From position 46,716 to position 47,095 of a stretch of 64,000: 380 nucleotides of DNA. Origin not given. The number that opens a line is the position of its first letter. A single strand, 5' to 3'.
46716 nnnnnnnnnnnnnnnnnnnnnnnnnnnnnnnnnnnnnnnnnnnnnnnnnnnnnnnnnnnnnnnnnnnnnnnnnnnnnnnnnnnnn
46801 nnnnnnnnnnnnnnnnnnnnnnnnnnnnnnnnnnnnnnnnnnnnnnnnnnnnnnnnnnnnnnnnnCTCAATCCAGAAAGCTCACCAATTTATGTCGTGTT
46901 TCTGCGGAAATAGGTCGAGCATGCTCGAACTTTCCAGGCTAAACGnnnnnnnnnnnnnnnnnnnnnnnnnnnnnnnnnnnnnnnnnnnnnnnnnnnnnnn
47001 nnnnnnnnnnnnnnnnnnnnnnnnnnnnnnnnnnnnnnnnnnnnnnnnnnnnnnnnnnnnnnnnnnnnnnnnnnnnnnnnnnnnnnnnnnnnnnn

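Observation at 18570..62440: Four copies of a ~55-bp element built around the perfect 14-bp palindrome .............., sited at backbone control points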

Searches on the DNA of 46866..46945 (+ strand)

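Call 30: search_dna_similar(query=window:46866-46945:+, collection=plasmids, mode=distant, max_evalue=10, max_rows=40)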
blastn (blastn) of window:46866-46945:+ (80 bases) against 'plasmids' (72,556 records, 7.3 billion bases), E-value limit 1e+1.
Records with a match: 5; places in all: 5; records where one place covers at least 80% of the query: 0.
Best place of each record, by identity: 90-95% 2; 80-90% 3.
By first word of the organism name: Cupriavidus 1; Bacillus 1; Caballeronia 1; Burkholderia 1; Bosea 1.
By predicted mobility (MOB-suite, as given by PLSDB): non-mobilizable 2; mobilizable 2; conjugative 1.
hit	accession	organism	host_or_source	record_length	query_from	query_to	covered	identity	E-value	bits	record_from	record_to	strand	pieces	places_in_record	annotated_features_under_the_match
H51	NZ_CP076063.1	Cupriavidus sp. EM10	Pure-cultured cell,sewage water sludge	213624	25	68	55%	88.6%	2e-6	58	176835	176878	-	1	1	none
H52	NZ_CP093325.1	Bacillus sp. N5-665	whole organism,peat soil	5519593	9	38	38%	87.1%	7e+0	36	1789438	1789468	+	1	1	none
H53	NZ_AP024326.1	Caballeronia sp. NK8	-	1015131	10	37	35%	92.9%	5e-2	43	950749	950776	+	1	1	record has no annotation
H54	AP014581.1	Burkholderia sp. RPE67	Riptortus pedestris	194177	11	37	34%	92.6%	2e-1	41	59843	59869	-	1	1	uncharacterized protein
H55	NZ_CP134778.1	Bosea sp. 685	Astragalus umbellatus,cell culture,root ...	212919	6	32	34%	88.9%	7e+0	37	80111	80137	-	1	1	none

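Call 31: get_annotated_region(hit=H51, flank=12000)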
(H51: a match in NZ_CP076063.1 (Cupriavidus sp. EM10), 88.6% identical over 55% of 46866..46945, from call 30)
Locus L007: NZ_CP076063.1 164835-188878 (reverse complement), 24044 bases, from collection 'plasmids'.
description: Cupriavidus sp. EM10 plasmid p352-3, complete sequence
organism: Cupriavidus sp. EM10 (NCBI taxid 2839983)
taxonomy: Bacteria; Pseudomonadota; Betaproteobacteria; Burkholderiales; Burkholderiaceae; Cupriavidus; Cupriavidus sp. EM10
host: -; source: Pure-cultured cell,sewage water sludge; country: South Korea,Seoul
typing (MOB-suite, as given by PLSDB): conjugative; replicon rep_cluster_591; relaxase MOBH; mating-pair formation MPF_T
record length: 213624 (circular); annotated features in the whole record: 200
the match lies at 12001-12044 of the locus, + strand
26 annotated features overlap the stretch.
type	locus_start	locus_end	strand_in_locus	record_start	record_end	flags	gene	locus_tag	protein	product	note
CDS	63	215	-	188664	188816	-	-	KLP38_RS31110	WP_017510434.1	hypothetical protein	-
CDS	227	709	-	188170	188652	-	-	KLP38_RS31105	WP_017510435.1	hypothetical protein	-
CDS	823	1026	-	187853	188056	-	-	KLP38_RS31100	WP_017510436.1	hypothetical protein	-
CDS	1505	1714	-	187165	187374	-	-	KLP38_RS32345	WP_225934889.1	hypothetical protein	-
CDS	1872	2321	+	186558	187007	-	-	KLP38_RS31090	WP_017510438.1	hypothetical protein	-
CDS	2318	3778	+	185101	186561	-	-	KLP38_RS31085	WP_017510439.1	3'-5' exonuclease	-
CDS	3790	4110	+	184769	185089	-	-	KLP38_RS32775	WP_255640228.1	DUF1173 family protein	-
CDS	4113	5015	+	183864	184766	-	-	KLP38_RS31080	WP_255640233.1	DUF1173 family protein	-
CDS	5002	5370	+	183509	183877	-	-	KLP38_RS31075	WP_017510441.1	hypothetical protein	-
CDS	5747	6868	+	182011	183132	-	-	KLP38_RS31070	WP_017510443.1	phage Gp37/Gp68 family protein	-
CDS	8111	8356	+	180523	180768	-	-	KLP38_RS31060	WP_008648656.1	hypothetical protein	-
CDS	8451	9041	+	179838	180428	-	-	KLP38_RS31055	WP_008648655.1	hypothetical protein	-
CDS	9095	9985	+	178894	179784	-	-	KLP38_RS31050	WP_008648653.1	DNA/RNA non-specific endonuclease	-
CDS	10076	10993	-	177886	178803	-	-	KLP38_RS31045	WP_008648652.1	hypothetical protein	-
CDS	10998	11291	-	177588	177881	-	-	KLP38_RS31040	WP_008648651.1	HU family DNA-binding protein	GO:0030261 - chromosome condensation [Evidence IEA]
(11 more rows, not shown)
